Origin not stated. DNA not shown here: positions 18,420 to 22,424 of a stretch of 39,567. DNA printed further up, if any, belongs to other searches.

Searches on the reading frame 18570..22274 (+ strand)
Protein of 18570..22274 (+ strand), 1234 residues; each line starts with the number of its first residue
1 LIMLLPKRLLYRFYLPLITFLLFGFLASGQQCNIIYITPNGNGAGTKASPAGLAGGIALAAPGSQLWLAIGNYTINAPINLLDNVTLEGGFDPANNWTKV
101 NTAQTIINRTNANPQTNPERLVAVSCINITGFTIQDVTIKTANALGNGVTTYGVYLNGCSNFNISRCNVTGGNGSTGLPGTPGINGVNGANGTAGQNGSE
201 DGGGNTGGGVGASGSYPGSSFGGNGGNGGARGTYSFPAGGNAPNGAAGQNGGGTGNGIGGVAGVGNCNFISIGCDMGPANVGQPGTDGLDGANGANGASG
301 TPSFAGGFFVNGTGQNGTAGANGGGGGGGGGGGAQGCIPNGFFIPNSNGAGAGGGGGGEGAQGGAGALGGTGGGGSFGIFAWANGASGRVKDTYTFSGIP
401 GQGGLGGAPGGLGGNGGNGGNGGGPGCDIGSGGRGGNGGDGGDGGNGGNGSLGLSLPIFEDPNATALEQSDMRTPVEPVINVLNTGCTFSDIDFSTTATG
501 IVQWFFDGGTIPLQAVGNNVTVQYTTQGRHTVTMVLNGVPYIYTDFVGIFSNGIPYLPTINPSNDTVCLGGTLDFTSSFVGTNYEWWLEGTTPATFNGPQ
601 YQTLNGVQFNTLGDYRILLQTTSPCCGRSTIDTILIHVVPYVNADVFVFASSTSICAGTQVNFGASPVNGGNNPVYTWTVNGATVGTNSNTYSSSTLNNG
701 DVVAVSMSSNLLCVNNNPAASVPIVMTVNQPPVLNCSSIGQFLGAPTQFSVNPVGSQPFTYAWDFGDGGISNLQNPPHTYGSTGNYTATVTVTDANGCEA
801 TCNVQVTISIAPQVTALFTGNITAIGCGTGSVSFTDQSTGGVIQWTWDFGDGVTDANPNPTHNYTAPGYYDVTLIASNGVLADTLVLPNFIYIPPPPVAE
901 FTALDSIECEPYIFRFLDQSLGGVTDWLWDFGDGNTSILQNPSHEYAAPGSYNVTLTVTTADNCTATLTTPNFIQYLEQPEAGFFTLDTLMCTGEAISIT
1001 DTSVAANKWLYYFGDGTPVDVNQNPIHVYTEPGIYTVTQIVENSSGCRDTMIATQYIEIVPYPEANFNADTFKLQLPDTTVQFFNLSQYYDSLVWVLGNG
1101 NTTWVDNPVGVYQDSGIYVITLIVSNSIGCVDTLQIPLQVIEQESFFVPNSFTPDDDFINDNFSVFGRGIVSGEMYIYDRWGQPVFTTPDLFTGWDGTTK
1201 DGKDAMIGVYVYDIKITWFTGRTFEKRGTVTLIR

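Call 6: search_protein_families(library=pfam, proteins=[window:18570-22274:+], max_evalue=1)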
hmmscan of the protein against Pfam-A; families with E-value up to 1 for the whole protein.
window:18570-22274:+ (1234 aa): 13 families
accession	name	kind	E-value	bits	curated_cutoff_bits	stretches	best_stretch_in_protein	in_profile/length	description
PF18911.6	PKD_4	-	4.8e-68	225.7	27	6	896-967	3-77/85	PKD domain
PF00801.26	PKD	-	4.7e-44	148.7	23.5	6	831-880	16-69/80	PKD domain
PF13585.12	CHU_C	-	5.3e-12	46.1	27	1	1148-1231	3-85/86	CHU_C Type IX secretion signal domain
PF06832.18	BiPBP_C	-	0.0037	17.6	26.8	0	500-535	44-79/90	Penicillin-Binding Protein C-terminus Family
PF22352.2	K319L-like_PKD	-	0.015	15.7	27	1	782-808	58-84/84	K319L-like, PKD domain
PF18981.6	InlK_D3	-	0.017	15.6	25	0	782-808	48-75/75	Internalin K domain (D3/D4)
PF18540.6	DUF5626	-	0.028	15.2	26.7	1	785-855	34-104/120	Domain of unknown function (DUF5626)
PF16820.11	PKD_3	-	0.028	14.7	26.3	0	669-696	28-56/68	PKD-like domain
PF13927.12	Ig_3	-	0.059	14.3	30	0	652-698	10-60/78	Immunoglobulin domain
PF16403.11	Bact_surface_Ig-like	-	0.23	12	27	0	946-969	43-66/71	Bacterial surface protein, Ig-like domain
PF08329.16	ChitinaseA_N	-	0.31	11.1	21.2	0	777-808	76-107/133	Chitinase A, N-terminal domain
PF08428.16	Rib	-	0.34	12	27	0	780-808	46-74/76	Rib domain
PF19081.6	Ig_7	-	0.74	10.6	27.3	1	555-611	1-58/84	Ig-like domain CHU_C associated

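Call 7: search_protein_families(library=ncbifam, proteins=[window:18570-22274:+], max_evalue=1)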
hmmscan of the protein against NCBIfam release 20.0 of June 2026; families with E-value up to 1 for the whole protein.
window:18570-22274:+ (1234 aa): 6 families
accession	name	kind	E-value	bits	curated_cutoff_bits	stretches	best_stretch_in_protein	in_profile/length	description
TIGR00864.1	PCC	subfamily_domain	1.7e-17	61.2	1861.4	2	744-1141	1071-1475/2700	polycystin cation channel protein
NF058578.1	CPR_pilus_PamR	equivalog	5.1e-09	35.4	300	2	710-802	132-232/297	pilus system RbmA-like protein PamR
TIGR04131.1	Bac_Flav_CTERM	domain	1.1e-07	31.9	35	1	1148-1233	3-84/85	T9SS type B sorting domain-containing protein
TIGR02331.1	rib_alpha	repeat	0.0002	21.5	35.25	1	776-813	35-69/80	Rib/alpha/Esp repeat surface protein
NF033932.1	LapB_rpt_80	domain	0.11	12.8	45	1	784-816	1-32/83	LapB repeat-containing protein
TIGR00333.1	nrdI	equivalog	0.14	12.2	74.65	1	1049-1107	31-85/127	class Ib ribonucleoside-diphosphate reductase assembly flavoprotein NrdI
